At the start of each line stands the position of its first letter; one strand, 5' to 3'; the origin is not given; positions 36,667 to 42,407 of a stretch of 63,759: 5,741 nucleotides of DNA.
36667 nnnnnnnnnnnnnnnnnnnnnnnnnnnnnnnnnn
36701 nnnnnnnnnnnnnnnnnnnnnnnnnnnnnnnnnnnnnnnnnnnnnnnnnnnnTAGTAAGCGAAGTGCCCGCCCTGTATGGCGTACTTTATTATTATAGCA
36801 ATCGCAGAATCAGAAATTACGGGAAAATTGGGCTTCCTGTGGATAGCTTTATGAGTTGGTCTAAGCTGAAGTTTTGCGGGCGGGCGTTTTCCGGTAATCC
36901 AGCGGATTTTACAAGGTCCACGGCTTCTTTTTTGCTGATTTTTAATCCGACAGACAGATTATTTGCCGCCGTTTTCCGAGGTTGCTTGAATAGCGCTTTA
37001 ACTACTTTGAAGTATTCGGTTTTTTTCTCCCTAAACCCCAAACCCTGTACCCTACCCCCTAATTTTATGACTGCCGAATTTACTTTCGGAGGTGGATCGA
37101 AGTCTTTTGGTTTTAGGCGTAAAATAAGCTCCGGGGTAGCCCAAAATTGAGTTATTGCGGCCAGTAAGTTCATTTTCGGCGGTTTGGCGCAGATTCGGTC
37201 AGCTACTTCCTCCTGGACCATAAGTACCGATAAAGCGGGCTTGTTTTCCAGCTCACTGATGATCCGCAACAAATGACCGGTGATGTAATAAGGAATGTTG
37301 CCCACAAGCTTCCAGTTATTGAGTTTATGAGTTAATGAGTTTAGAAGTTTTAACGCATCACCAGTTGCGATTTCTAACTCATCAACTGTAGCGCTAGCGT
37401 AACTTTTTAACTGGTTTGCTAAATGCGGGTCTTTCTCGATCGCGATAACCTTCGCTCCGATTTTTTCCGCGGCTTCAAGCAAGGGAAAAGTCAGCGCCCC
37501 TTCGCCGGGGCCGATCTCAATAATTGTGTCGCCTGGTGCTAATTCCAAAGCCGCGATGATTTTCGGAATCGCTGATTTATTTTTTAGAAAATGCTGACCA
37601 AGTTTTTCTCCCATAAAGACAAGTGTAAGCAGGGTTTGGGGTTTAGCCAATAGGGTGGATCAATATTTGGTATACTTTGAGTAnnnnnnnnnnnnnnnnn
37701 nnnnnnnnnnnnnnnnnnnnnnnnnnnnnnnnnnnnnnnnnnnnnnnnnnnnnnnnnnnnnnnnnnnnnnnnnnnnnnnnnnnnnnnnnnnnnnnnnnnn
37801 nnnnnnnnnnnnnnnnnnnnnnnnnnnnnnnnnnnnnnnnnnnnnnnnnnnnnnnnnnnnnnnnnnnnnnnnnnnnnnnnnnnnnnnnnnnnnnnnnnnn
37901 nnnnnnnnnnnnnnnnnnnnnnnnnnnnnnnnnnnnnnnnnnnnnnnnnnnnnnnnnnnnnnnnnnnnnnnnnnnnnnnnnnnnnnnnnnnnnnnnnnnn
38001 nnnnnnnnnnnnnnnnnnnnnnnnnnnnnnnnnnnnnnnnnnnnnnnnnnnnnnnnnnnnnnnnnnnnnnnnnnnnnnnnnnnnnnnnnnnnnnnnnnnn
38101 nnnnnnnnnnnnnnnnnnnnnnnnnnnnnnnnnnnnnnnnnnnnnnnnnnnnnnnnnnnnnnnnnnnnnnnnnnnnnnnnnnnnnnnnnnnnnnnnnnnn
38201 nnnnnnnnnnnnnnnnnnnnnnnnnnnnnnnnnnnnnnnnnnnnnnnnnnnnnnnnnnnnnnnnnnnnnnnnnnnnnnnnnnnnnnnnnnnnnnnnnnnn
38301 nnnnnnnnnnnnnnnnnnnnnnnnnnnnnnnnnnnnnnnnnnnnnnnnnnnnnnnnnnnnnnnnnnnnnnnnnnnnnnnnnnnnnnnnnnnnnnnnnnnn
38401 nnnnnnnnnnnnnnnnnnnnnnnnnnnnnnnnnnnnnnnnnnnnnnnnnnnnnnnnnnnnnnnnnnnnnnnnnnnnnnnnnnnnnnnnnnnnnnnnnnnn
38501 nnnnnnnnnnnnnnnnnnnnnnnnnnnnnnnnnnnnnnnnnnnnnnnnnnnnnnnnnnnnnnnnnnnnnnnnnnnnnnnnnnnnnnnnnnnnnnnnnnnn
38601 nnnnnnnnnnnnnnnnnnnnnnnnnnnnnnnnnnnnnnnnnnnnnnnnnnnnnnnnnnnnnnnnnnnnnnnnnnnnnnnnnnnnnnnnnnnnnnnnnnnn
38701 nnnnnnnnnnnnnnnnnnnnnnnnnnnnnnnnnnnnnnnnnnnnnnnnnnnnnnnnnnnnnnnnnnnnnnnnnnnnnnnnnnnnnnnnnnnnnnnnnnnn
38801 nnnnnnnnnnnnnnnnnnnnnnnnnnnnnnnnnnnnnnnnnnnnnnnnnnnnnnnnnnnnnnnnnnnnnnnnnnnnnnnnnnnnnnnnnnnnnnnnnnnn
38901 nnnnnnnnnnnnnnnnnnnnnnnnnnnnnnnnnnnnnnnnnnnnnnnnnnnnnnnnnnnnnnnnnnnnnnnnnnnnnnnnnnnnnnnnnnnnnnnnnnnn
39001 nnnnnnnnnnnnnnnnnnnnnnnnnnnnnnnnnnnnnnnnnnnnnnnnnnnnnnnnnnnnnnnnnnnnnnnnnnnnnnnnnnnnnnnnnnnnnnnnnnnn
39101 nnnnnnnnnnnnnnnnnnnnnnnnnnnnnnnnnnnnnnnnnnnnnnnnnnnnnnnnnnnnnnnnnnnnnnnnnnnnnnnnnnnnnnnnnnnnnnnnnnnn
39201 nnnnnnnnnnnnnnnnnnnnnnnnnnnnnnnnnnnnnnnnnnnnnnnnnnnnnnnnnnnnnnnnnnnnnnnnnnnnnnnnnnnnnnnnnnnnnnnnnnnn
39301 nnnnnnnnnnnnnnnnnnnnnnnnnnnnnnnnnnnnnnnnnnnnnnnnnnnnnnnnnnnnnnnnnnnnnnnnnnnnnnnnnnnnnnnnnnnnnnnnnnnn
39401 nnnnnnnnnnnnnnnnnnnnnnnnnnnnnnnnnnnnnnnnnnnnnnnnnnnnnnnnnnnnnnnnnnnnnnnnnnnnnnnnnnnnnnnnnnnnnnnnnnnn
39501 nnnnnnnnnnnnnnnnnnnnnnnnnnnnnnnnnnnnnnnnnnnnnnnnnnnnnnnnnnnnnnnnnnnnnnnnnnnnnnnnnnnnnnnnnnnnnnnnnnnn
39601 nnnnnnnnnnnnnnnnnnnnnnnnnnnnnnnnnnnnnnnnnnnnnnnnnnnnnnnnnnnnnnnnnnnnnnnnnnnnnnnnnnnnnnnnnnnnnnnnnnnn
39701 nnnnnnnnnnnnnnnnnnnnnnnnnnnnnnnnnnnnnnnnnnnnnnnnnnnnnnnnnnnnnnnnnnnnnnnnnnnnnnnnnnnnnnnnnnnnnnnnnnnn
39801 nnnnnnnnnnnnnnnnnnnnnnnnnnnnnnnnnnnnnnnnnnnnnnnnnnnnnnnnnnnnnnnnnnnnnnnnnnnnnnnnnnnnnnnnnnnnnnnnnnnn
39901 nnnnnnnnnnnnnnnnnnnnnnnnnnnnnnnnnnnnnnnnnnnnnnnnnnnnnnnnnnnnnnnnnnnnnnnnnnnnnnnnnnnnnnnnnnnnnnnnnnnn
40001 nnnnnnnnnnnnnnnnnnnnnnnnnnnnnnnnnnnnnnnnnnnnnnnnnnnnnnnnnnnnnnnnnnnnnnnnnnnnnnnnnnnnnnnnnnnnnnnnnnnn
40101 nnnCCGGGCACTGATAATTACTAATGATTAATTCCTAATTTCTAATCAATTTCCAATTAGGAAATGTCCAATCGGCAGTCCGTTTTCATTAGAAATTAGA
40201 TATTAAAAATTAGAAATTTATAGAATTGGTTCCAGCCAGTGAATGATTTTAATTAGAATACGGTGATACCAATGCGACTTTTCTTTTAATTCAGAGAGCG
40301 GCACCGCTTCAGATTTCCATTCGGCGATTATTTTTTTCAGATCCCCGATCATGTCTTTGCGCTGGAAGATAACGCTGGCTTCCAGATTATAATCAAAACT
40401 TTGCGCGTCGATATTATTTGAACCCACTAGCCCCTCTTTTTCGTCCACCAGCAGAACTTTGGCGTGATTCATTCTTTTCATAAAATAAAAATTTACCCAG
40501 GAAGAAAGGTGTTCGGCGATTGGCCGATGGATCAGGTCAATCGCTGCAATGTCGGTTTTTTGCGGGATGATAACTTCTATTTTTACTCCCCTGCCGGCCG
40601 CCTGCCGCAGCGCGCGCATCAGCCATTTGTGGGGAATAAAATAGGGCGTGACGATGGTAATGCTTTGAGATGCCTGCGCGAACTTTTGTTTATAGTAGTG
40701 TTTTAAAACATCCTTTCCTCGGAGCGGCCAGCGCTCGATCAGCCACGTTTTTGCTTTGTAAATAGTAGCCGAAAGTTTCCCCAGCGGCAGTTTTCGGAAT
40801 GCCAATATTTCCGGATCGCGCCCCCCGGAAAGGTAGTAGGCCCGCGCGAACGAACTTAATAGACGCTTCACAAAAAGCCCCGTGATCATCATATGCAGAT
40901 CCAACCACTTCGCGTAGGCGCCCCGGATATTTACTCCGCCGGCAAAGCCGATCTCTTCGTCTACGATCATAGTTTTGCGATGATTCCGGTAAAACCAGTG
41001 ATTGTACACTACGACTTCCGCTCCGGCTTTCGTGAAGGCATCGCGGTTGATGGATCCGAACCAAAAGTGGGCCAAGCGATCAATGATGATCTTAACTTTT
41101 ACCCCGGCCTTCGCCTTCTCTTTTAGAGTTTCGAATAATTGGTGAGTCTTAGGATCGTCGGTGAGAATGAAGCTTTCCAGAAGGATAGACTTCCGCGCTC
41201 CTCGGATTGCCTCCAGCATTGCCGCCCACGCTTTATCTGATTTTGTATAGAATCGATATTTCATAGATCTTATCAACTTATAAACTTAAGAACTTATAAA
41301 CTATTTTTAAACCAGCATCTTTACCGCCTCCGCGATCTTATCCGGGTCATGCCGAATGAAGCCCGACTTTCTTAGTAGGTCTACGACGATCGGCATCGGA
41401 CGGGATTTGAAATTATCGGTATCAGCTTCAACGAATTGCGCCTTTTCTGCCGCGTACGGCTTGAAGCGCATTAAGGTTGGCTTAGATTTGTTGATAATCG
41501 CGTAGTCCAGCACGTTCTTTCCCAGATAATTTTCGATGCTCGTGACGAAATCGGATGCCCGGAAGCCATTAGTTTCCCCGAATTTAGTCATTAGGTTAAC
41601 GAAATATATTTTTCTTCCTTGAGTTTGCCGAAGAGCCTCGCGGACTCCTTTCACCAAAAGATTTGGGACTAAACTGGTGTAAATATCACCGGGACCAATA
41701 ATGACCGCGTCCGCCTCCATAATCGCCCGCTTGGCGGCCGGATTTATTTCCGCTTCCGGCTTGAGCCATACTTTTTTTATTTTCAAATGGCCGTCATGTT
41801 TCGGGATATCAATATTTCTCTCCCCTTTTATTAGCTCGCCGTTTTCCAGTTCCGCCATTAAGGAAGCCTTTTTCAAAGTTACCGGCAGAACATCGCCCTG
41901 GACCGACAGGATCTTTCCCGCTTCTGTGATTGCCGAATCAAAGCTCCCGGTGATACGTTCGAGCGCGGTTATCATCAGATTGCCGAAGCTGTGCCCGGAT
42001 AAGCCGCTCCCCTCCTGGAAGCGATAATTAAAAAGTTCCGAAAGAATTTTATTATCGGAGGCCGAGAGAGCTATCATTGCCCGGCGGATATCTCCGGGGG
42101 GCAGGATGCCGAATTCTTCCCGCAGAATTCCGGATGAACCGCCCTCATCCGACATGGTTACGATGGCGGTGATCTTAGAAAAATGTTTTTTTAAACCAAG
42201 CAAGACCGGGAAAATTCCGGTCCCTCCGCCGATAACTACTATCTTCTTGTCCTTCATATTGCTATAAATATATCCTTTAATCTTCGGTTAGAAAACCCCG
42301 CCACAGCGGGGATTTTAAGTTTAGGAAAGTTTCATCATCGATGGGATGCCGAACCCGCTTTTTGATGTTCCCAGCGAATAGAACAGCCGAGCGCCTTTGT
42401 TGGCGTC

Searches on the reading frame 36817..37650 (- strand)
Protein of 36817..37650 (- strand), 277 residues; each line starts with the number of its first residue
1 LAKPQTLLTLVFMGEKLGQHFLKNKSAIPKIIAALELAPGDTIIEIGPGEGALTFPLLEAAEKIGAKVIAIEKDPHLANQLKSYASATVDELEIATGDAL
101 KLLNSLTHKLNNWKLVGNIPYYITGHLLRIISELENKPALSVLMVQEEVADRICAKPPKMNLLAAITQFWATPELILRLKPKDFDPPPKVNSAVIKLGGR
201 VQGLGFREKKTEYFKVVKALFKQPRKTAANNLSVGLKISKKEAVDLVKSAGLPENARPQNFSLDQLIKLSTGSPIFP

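Call 80: search_protein_families(library=pfam, proteins=[window:36817-37650:-], max_evalue=0.0001)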
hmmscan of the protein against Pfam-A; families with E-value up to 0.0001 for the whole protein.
window:36817-37650:- (277 aa): 1 family
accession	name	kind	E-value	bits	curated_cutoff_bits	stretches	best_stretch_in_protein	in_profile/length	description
PF00398.26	RrnaAD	-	4.2e-44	151.1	24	1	16-267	7-255/263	Ribosomal RNA adenine dimethylase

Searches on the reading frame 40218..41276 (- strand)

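Call 80: search_protein_families(library=pfam, proteins=[window:40218-41276:-], max_evalue=0.0001)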
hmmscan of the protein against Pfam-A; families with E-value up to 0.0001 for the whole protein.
window:40218-41276:- (352 aa): 2 families
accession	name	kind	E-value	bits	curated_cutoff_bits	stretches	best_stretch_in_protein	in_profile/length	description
PF13091.12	PLDc_2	-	7.7e-39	133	27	2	196-317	2-128/132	PLD-like domain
PF00614.28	PLDc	-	3e-10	40.1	21.9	1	95-120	2-27/28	Phospholipase D Active site motif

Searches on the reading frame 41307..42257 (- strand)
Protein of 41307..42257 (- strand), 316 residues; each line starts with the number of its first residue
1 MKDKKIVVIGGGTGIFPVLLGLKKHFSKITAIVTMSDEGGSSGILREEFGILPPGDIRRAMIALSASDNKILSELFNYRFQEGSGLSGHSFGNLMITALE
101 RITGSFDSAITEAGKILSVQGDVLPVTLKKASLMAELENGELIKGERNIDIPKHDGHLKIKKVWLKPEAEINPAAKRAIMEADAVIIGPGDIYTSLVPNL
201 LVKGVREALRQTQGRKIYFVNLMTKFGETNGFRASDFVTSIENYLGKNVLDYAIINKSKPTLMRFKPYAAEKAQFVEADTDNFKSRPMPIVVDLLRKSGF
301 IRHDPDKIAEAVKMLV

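Call 80: search_protein_families(library=pfam, proteins=[window:41307-42257:-], max_evalue=0.0001)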
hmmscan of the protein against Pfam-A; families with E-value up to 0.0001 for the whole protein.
window:41307-42257:- (316 aa): 1 family
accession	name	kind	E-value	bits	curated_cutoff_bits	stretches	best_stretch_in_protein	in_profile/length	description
PF01933.23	CofD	-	8.4e-94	314.4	30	1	6-291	1-285/290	2-phospho-L-lactate transferase CofD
